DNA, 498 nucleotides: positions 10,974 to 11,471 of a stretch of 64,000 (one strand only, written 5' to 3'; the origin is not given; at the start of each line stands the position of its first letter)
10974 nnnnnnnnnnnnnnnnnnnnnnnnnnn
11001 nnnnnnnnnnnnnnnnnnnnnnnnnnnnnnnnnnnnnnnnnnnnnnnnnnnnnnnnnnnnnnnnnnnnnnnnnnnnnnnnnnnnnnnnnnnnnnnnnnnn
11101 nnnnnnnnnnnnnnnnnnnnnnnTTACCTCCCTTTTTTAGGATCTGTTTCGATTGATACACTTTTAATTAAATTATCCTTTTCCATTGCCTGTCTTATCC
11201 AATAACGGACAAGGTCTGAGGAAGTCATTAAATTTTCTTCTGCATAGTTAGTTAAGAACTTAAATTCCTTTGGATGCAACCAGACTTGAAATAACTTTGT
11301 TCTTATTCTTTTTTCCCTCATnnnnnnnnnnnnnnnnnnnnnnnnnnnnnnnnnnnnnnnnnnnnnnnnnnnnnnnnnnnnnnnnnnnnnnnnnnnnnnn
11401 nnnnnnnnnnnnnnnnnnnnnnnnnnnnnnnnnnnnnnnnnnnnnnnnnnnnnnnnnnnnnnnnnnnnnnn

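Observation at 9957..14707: Intact tRNA-Met-targeting integrative element with a 51-bp att duplication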

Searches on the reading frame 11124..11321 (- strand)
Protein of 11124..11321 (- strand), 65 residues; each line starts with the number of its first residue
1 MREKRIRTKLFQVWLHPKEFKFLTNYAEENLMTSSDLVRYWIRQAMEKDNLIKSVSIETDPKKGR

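Call 6: search_protein_families(library=pfam, proteins=[window:11124-11321:-], max_evalue=0.1)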
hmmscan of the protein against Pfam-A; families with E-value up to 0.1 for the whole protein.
window:11124-11321:- (65 aa): 1 family
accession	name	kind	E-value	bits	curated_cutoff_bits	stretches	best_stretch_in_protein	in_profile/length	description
PF19807.5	DUF6290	-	0.057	14.1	27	1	13-47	6-40/72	Family of unknown function (DUF6290)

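Call 7: search_protein_families(library=padloc, proteins=[window:11124-11321:-], max_evalue=0.1)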
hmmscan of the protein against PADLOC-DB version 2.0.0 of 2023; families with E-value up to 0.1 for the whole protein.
window:11124-11321:- (65 aa): 0 families

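Call 35: search_protein_families(library=ncbifam, proteins=[window:11124-11321:-], max_evalue=0.1)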
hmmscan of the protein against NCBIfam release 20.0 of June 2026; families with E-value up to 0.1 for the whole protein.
window:11124-11321:- (65 aa): 2 families
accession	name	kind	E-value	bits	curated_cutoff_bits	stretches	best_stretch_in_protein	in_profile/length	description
NF046040.1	RelB_antitoxin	equivalog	0.0093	16.3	50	1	15-47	5-37/69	type II toxin-antitoxin system RelB family antitoxin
NF010256.0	PRK13702.1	subfamily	0.037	14.1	87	1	4-50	37-83/85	replication regulatory protein RepA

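Call 36: search_protein_families(library=phrogs, proteins=[window:11124-11321:-], max_evalue=0.1)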
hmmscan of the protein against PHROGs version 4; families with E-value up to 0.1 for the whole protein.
window:11124-11321:- (65 aa): 2 families
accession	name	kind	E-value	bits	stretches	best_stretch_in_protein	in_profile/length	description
phrog_876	-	transcription regulation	0.038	14.5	1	7-51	66-110/239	transcriptional repressor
phrog_26473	-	unknown function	0.095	13.7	0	15-62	40-82/138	-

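Call 50: find_homologous_proteins(query=window:11124-11321:-, max_evalue=0.001)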
Query window:11124-11321:- (65 aa): 36 proteins with E <= 0.001 among 36 candidates.
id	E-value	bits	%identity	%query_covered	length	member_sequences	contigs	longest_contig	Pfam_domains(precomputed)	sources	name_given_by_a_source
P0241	4.3e-36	138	100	100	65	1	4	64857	-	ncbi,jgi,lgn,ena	ncbi:MAG TPA: hypothetical protein VGA95_07570 [Thermodesulfobacteriota bacterium]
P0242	2.0e-25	105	73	98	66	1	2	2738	-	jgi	jgi:hypothetical protein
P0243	2.9e-25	104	73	98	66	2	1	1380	-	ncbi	-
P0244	4.2e-25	104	73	98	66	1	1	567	-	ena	-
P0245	2.2e-24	101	73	98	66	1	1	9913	-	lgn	-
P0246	2.3e-24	101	73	98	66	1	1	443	-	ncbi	-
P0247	2.5e-24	101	72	98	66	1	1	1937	-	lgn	-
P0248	2.5e-24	101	73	91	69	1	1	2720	-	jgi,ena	jgi:hypothetical protein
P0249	3.6e-24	101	70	98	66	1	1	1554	-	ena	-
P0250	6.2e-24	100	70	98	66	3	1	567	-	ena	-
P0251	1.1e-23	99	71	100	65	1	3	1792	-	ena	-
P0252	2.7e-22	95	69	100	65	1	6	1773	-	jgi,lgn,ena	-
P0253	6.0e-21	91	63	100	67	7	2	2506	-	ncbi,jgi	-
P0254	1.3e-20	90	63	100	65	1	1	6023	-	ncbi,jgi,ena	-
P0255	1.6e-20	89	63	100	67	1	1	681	-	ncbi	-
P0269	1.6e-14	71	58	100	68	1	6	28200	-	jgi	jgi:hypothetical protein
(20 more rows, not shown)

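Call 56: search_solved_structures(query=A2, max_evalue=10, show_alignments=2)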
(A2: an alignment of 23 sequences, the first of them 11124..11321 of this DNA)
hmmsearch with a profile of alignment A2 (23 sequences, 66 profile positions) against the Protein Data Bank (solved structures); distinct sequences matched with E-value up to 10: 5.
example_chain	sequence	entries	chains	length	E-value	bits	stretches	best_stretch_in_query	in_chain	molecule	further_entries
7kki_A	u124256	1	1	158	0.35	13.7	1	18-58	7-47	Transcriptional regulator, MarR family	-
7kfo_A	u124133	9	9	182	0.44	13.4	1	18-58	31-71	Transcriptional regulator, MarR family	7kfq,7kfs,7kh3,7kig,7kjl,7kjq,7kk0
7krh_A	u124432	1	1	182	0.65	12.9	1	18-57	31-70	Transcriptional regulator, MarR family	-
8imn_5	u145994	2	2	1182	1.7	11.5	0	26-52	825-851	CpcN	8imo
5zg8_A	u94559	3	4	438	2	11.3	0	6-53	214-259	Asparagine--tRNA ligase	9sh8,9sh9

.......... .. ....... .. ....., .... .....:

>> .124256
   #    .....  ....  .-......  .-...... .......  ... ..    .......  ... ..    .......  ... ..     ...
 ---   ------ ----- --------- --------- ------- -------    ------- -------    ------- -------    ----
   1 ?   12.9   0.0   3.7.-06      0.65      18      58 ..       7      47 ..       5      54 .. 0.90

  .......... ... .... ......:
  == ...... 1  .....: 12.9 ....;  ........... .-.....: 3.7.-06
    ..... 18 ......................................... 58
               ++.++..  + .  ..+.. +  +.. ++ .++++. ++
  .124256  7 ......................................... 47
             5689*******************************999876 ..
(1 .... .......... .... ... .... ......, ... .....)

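Call 57: find_encoding_contigs(protein=P0245, flank=8000, max_places=3)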
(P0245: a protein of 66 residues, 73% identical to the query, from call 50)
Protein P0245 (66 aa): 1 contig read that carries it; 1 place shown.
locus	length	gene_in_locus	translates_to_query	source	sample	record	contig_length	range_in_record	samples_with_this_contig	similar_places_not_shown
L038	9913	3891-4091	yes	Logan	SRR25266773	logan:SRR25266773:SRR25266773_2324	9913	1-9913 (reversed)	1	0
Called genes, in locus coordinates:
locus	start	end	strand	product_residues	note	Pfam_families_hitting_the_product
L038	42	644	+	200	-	PF09520:HinfI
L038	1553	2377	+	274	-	-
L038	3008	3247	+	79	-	-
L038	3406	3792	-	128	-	-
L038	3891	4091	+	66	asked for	-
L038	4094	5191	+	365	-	PF24624:Int_N (weak), PF00589:Phage_integrase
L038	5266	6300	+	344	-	PF01118:Semialdhyde_dh, PF22698:Semialdhyde_dhC_1, PF02774:Semialdhyde_dhC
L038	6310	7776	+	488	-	PF00501:AMP-binding, PF13193:AMP-binding_C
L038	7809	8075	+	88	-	PF00550:PP-binding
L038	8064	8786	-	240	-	PF13411:MerR_1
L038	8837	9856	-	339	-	PF13384:HTH_23 (weak), PF13518:HTH_28, PF13551:HTH_29, PF13565:HTH_32, PF13683:rve_3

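Call 58: find_encoding_contigs(protein=P0269, flank=8000, max_places=4)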
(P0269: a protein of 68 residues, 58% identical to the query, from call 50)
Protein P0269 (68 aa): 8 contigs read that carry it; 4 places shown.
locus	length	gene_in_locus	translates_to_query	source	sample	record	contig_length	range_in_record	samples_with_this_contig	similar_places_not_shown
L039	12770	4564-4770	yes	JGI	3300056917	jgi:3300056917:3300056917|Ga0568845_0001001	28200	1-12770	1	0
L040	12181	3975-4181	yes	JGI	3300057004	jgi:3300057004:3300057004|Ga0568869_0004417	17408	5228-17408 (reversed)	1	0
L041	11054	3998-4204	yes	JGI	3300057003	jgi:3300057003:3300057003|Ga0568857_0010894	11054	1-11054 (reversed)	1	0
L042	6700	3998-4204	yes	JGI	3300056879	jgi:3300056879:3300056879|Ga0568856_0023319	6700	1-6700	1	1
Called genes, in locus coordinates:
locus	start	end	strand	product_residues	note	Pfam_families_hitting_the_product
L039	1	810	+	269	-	?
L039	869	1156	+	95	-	-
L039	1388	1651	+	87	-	-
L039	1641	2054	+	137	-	-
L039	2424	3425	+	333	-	PF14528:LAGLIDADG_3 (weak)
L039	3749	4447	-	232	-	PF14947:HTH_45 (faint)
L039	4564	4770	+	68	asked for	-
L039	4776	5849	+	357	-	PF24624:Int_N (weak), PF00589:Phage_integrase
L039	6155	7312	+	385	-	PF05977:MFS_3 (weak), PF13347:MFS_2, PF07690:MFS_1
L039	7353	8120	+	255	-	PF08704:GCD14, PF01135:PCMT, PF13847:Methyltransf_31, PF13649:Methyltransf_25 (weak)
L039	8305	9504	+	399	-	PF18854:baeRF_family10, PF18845:baeRF_family3, PF18856:baeRF_family12, PF03465:eRF1_3 (weak)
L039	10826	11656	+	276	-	PF00565:SNase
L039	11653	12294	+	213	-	PF02527:GidB, PF13847:Methyltransf_31 (weak)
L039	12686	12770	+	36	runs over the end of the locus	-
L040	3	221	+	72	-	?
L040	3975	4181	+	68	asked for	-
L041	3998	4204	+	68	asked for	-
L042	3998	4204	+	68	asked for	-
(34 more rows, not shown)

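Call 61: predict_structure(alignment_id=A2)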
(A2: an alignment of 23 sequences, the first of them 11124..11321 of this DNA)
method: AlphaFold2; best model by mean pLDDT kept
length: 65 residues; sequences in the alignment: 23
mean_pLDDT: 76.4   pTM: 0.55
mean pLDDT of the five models: 76.4, 74.6, 74.0, 73.6, 73.1
residues with pLDDT >= 90: 9; 70-90: 36; 50-70: 11; < 50: 9
segments of 3 or more residues with pLDDT < 50: 58-65
pLDDT, mean of each block of 10 residues (from residue 1): 61 87 91 86 89 61 45
secondary structure, 60 per line:
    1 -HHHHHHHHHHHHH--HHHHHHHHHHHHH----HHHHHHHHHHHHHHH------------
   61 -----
elements in order: H2-14 H17-29 H34-48

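Call 65: fold_search(model_id=the predicted structure, library=pdb)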
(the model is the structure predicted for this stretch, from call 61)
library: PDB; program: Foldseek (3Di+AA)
matches with E <= 10: 31; with E <= 0.001: 0
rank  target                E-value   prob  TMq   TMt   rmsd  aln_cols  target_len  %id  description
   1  6iya_C                2.1e+00  0.60  0.51  0.71   1.1        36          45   22  Structure of the DNA binding domain of antitoxin CopASO (released 2019-01-16)
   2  6iya_A                2.1e+00  0.57  0.50  0.66   1.2        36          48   22  Structure of the DNA binding domain of antitoxin CopASO (released 2019-01-16)
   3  1myl_A                2.6e+00  0.66  0.54  0.77   0.6        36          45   17  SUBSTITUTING HYDROPHOBIC RESIDUES FOR A BURIED SALT BRIDGE ENHANCES PROTEIN STABILITY BUT DOES NOT REDUCE CONFORMATION (released 1995-01-26)
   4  1baz_C                3.3e+00  0.57  0.56  0.78   0.7        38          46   16  ARC REPRESSOR MUTANT PHE10VAL (released 1998-06-17)
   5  3ft7_A                3.5e+00  0.44  0.49  0.68   1.1        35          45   23  Crystal structure of an extremely stable dimeric protein from sulfolobus islandicus (released 2009-10-20)
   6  2k9i_MODEL_1_A        3.5e+00  0.41  0.51  0.59   0.9        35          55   23  NMR structure of plasmid copy control protein ORF56 from sulfolobus islandicus (released 2009-10-20)
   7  1baz_A                3.5e+00  0.38  0.51  0.66   1.6        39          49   20  ARC REPRESSOR MUTANT PHE10VAL (released 1998-06-17)
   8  2k5j_MODEL_1_A        3.5e+00  0.30  0.52  0.43   6.7        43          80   19  Solution structure of protein yiiF from Shigella flexneri serotype 5b (strain 8401) . Northeast Structural Gen (released 2008-08-26)
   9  1myk_A                5.4e+00  0.28  0.51  0.68   1.5        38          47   18  CRYSTAL STRUCTURE, FOLDING, AND OPERATOR BINDING OF THE HYPERSTABLE ARC REPRESSOR MUTANT PL8 (released 1995-01-26)
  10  8ypj_A                5.4e+00  0.20  0.45  0.56   3.3        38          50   10  Cyrstal structure of the MazE-mt10 Antitoxin from Mycobacterium tuberculosis (released 2024-05-15)
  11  7ak7_C                5.4e+00  0.18  0.50  0.38  10.4        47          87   28  Structure of Salmonella TacT2 toxin bound to TacA2 antitoxin (released 2021-08-18)
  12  1i1g_A                5.4e+00  0.04  0.23  0.15  11.1        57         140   24  CRYSTAL STRUCTURE OF THE LRP-LIKE TRANSCRIPTIONAL REGULATOR FROM THE ARCHAEON PYROCOCCUS FURIOSUS (released 2002-02-06)
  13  8u12_A                5.8e+00  0.21  0.46  0.57   2.2        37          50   11  Crystal Structure of Antitoxin Protein Rv0298 of Type II Toxin-antitoxin Systems from Mycobacterium tuberculosis (released 2023-09-27)
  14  3no9_A                5.8e+00  0.08  0.36  0.06   8.8        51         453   20  Crystal Structure of apo fumarate hydratase from Mycobacterium tuberculosis (released 2010-07-14)
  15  1bdv_B                6.2e+00  0.35  0.57  0.69   0.6        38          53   16  ARC FV10 COCRYSTAL (released 1999-01-06)
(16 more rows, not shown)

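Call 94: find_related_loci(query=A2, collection=metagenome_contigs, flank=8000)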
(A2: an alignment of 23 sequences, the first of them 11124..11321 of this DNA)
Query A2 (65 aa) in metagenome_contigs; peptide patterns used: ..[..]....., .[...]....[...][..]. (x = any residue, [..] = any of these).
98 stretches matched a pattern; 9 encode a relative of the query (tblastn E <= 1e-3); 9 distinct loci.
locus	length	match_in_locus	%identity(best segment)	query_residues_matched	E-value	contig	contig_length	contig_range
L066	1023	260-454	69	1-65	2e-30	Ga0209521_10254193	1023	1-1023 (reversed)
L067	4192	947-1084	76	1-46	2e-22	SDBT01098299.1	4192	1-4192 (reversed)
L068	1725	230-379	66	1-50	4e-22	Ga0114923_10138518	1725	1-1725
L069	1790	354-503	64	1-50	1e-21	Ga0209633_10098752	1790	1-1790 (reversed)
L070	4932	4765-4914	60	1-50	3e-21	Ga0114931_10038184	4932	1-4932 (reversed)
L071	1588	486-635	60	1-50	2e-19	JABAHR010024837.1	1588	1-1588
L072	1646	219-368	60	1-50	6e-19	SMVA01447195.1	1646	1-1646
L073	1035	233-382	60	1-50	5e-19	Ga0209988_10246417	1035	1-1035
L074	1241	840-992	57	1-51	1e-17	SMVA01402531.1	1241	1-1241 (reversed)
